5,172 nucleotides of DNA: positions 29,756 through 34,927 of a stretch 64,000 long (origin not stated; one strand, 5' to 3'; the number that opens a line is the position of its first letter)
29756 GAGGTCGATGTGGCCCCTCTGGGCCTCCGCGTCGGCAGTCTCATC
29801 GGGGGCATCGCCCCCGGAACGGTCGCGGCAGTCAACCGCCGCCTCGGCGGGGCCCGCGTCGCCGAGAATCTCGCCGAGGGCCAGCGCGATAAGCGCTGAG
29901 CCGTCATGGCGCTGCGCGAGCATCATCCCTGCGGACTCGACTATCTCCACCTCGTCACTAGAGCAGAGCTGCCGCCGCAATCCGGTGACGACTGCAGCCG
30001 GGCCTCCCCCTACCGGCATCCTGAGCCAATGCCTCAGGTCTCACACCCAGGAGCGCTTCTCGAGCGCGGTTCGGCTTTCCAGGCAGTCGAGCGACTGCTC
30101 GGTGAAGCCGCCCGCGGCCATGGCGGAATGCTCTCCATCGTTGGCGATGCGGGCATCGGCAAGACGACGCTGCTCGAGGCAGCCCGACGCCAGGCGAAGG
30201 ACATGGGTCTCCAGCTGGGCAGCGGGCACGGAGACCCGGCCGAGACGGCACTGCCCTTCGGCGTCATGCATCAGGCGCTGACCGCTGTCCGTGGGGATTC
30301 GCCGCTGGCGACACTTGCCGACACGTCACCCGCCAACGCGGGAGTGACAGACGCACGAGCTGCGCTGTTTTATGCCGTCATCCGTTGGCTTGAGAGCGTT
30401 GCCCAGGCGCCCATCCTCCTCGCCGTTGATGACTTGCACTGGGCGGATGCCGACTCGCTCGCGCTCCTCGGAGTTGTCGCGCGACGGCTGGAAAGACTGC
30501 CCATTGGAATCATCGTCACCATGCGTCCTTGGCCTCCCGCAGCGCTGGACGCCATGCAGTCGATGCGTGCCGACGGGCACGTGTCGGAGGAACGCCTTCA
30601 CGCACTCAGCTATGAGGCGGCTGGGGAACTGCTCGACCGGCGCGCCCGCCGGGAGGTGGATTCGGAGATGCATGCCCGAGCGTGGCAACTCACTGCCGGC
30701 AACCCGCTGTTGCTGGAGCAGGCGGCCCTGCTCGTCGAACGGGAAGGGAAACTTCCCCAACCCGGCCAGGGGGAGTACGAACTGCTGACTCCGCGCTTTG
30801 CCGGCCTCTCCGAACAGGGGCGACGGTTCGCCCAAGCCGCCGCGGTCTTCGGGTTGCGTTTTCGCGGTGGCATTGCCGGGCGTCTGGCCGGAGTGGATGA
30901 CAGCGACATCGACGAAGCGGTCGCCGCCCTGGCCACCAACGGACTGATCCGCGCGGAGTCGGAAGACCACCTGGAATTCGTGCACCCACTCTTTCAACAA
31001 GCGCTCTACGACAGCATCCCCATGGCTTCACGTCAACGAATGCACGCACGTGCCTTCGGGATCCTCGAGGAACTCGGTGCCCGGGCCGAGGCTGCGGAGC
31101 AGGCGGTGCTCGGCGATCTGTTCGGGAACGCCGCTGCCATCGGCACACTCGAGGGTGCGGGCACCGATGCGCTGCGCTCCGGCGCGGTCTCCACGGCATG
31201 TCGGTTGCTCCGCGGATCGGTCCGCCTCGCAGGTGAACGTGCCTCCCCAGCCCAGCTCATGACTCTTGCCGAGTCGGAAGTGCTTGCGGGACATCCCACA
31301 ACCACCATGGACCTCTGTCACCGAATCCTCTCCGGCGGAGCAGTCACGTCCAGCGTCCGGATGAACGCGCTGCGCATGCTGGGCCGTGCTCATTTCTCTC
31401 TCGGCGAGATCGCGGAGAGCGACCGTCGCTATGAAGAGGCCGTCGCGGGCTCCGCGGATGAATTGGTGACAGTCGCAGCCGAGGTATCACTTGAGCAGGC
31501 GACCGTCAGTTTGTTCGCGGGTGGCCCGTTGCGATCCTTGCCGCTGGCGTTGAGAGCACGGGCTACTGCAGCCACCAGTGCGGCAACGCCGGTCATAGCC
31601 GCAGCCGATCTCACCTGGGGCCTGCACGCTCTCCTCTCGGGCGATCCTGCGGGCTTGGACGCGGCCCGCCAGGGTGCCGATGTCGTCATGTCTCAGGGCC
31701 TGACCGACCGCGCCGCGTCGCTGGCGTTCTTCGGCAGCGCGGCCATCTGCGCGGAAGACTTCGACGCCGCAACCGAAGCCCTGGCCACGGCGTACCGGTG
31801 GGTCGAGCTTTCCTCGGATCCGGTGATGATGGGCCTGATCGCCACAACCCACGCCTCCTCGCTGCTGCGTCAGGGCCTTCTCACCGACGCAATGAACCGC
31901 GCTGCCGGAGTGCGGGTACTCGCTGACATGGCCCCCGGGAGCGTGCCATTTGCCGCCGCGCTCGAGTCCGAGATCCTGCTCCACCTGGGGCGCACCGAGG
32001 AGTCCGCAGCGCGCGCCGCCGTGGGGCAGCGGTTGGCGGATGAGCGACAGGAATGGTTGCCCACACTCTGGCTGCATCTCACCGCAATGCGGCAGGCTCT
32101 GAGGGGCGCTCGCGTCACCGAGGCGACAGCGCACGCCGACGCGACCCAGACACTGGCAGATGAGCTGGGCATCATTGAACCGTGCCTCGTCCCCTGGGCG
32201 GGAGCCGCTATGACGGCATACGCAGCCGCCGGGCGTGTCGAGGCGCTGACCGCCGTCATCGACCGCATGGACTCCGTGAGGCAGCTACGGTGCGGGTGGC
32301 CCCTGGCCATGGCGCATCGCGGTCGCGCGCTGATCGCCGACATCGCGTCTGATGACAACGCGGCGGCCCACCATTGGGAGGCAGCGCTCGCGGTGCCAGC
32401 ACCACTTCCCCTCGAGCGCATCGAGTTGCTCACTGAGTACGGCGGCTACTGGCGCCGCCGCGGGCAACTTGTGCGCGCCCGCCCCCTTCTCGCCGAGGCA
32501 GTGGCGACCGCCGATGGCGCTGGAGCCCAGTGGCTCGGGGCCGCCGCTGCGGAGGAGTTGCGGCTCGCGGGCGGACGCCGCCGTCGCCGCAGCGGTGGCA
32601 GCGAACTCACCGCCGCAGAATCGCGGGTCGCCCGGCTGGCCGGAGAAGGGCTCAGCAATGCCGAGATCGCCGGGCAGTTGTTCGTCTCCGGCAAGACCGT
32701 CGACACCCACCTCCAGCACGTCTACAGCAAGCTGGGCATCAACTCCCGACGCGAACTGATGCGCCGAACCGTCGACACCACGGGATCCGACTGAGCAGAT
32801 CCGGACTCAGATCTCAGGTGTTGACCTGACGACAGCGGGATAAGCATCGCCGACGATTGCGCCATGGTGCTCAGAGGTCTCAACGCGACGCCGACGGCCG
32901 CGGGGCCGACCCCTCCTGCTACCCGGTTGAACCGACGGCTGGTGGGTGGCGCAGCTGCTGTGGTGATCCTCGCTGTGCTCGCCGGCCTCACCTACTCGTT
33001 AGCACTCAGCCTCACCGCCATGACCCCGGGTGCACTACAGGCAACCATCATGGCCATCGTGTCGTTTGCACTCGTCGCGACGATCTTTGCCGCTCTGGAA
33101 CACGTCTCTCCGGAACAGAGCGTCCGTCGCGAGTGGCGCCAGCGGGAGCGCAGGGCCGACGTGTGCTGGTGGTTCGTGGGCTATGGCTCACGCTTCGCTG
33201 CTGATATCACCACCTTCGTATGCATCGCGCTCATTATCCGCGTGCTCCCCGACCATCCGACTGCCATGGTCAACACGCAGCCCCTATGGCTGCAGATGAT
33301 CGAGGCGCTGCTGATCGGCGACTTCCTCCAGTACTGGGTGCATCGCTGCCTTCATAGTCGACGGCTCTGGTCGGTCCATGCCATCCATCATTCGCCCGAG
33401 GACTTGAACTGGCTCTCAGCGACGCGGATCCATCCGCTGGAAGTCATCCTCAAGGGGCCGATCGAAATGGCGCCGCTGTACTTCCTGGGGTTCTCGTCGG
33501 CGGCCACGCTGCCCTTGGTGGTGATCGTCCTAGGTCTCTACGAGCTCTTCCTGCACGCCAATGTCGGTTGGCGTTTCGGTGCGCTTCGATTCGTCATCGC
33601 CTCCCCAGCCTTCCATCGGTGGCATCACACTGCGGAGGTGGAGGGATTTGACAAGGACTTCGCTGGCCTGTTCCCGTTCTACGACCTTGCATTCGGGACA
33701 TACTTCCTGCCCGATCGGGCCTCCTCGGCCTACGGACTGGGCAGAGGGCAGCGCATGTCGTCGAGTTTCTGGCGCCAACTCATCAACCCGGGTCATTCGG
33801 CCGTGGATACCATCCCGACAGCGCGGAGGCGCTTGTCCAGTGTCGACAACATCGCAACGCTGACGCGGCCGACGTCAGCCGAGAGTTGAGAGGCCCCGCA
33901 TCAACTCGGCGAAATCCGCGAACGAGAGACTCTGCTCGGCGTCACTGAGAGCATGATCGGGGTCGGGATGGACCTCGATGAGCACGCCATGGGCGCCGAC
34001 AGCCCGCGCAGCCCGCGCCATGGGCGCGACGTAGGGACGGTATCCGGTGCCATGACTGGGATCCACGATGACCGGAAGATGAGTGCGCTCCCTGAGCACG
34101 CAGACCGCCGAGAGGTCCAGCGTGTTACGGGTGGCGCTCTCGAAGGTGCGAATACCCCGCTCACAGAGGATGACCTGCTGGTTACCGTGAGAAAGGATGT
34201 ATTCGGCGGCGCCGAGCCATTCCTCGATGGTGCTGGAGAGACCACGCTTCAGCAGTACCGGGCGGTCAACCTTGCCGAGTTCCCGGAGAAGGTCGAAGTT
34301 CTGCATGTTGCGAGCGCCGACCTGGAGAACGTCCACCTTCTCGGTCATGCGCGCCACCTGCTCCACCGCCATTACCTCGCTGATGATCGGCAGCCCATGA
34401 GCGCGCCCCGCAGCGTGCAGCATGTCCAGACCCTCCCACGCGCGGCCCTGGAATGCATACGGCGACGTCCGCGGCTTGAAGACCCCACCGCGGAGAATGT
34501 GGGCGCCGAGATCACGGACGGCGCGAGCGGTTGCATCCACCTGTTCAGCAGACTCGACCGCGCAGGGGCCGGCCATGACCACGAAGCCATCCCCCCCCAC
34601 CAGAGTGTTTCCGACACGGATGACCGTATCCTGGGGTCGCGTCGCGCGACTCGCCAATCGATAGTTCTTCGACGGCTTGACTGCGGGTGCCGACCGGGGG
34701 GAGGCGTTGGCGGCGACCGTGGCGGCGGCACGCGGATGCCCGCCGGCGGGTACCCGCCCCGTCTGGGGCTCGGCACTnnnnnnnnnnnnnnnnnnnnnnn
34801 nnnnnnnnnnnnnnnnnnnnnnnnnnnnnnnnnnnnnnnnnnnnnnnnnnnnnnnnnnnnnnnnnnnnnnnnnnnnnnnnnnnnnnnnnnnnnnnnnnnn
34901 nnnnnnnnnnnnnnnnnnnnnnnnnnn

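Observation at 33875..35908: Tri-functional chorismate mutase / prephenate dehydratase-ACT / type I-beta DAHP synthase fusion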

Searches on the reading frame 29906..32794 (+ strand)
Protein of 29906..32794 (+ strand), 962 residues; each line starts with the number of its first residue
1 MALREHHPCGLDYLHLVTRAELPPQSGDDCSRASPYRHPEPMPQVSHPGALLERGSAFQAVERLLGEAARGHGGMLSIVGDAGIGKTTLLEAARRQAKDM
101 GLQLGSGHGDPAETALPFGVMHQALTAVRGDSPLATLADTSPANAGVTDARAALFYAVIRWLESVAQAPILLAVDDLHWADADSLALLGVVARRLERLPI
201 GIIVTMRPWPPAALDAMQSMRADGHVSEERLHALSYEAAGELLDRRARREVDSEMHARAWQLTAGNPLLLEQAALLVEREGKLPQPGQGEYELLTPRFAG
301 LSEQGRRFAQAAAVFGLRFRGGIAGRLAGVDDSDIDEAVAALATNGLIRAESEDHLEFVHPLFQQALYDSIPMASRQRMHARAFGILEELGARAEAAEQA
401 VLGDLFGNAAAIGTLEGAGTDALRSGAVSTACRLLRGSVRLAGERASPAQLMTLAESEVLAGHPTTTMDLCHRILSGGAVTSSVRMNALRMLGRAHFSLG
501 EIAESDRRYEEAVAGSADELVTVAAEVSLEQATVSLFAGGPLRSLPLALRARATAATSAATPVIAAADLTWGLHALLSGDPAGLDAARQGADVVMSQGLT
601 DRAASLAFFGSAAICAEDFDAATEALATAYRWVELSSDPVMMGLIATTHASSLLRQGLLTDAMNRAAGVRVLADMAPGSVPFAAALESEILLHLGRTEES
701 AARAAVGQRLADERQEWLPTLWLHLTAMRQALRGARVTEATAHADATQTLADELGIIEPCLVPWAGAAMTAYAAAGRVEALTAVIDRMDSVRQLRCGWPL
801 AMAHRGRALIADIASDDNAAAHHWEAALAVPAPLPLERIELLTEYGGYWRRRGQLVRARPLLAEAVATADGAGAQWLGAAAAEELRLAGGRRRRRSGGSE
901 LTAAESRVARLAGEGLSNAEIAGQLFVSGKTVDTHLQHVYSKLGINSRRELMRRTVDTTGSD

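Call 37: search_protein_families(library=pfam, proteins=[window:29906-32794:+], max_evalue=0.00001)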
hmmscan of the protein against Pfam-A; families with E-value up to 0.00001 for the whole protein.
window:29906-32794:+ (962 aa): 2 families
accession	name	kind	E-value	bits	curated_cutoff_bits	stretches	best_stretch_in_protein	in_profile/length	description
PF13191.12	AAA_16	-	1.2e-18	68.6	32.6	1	51-201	2-165/167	AAA ATPase domain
PF00196.25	GerE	-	4.2e-14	52.4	23.5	1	900-953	2-55/57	Bacterial regulatory proteins, luxR family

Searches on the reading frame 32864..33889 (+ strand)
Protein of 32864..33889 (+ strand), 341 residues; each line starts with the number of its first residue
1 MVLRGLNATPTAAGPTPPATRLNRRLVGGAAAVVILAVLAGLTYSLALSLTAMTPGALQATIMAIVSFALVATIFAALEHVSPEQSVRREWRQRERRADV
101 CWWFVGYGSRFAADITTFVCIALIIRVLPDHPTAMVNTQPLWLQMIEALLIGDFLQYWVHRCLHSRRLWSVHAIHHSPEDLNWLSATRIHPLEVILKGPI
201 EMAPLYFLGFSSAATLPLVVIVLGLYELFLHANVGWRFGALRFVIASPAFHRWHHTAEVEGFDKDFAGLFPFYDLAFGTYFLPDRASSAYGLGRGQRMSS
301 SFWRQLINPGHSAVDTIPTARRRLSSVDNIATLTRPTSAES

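Call 37: search_protein_families(library=pfam, proteins=[window:32864-33889:+], max_evalue=0.00001)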
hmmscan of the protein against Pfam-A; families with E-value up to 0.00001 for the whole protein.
window:32864-33889:+ (341 aa): 1 family
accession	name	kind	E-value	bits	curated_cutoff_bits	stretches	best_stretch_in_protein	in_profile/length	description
PF04116.19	FA_hydroxylase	-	6.9e-29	101.4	31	1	148-279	4-132/132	Fatty acid hydroxylase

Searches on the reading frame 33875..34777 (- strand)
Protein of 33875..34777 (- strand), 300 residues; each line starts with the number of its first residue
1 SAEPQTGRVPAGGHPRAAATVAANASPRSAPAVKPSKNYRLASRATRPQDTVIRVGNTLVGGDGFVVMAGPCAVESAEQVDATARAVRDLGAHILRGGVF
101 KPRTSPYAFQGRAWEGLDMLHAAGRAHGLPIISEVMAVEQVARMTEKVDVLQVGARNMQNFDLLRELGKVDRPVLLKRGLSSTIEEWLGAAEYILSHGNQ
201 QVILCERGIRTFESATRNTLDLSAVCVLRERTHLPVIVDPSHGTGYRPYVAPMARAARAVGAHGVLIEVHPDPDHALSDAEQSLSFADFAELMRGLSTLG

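Call 60: search_solved_structures(query=window:33875-34777:-, max_evalue=1e-60, show_alignments=3)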
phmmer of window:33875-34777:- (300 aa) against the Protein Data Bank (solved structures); distinct sequences matched with E-value up to 1e-60: 10.
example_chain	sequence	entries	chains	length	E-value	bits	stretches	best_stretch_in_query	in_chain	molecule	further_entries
4grs_A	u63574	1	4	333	1.4e-91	310.1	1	32-300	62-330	Phospho-2-dehydro-3-deoxyheptonate aldolase, 2-dehydro-3-deoxyphosphoheptonate aldolase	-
1rzm_A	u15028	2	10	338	5.1e-90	305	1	32-297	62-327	Phospho-2-dehydro-3-deoxyheptonate aldolase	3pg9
1vr6_A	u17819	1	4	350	5.6e-90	304.9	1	32-297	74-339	Phospho-2-dehydro-3-deoxyheptonate aldolase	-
1vs1_A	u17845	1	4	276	9.8e-90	304.1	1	36-295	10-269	3-deoxy-7-phosphoheptulonate synthase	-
3pg8_A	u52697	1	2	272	1.6e-88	300.1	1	39-297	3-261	Phospho-2-dehydro-3-deoxyheptonate aldolase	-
1zco_A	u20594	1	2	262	4.3e-87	295.4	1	49-300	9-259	2-dehydro-3-deoxyphosphoheptonate aldolase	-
4c1k_A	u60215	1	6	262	1.1e-86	294.1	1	49-300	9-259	2-DEHYDRO-3-DEOXYPHOSPHOHEPTONATE ALDOLASE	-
4c1l_A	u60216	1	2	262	7.5e-86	291.3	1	49-300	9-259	2-dehydro-3-deoxyphosphoheptonate aldolase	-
5j6f_A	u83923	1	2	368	5.8e-85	288.4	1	40-294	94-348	3-deoxy-D-arabino-heptulosonate 7-phosphate synthase, chorismate mutase-isozyme 3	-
3nvt_A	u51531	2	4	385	7.6e-85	288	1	40-294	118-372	3-deoxy-D-arabino-heptulosonate 7-phosphate synthase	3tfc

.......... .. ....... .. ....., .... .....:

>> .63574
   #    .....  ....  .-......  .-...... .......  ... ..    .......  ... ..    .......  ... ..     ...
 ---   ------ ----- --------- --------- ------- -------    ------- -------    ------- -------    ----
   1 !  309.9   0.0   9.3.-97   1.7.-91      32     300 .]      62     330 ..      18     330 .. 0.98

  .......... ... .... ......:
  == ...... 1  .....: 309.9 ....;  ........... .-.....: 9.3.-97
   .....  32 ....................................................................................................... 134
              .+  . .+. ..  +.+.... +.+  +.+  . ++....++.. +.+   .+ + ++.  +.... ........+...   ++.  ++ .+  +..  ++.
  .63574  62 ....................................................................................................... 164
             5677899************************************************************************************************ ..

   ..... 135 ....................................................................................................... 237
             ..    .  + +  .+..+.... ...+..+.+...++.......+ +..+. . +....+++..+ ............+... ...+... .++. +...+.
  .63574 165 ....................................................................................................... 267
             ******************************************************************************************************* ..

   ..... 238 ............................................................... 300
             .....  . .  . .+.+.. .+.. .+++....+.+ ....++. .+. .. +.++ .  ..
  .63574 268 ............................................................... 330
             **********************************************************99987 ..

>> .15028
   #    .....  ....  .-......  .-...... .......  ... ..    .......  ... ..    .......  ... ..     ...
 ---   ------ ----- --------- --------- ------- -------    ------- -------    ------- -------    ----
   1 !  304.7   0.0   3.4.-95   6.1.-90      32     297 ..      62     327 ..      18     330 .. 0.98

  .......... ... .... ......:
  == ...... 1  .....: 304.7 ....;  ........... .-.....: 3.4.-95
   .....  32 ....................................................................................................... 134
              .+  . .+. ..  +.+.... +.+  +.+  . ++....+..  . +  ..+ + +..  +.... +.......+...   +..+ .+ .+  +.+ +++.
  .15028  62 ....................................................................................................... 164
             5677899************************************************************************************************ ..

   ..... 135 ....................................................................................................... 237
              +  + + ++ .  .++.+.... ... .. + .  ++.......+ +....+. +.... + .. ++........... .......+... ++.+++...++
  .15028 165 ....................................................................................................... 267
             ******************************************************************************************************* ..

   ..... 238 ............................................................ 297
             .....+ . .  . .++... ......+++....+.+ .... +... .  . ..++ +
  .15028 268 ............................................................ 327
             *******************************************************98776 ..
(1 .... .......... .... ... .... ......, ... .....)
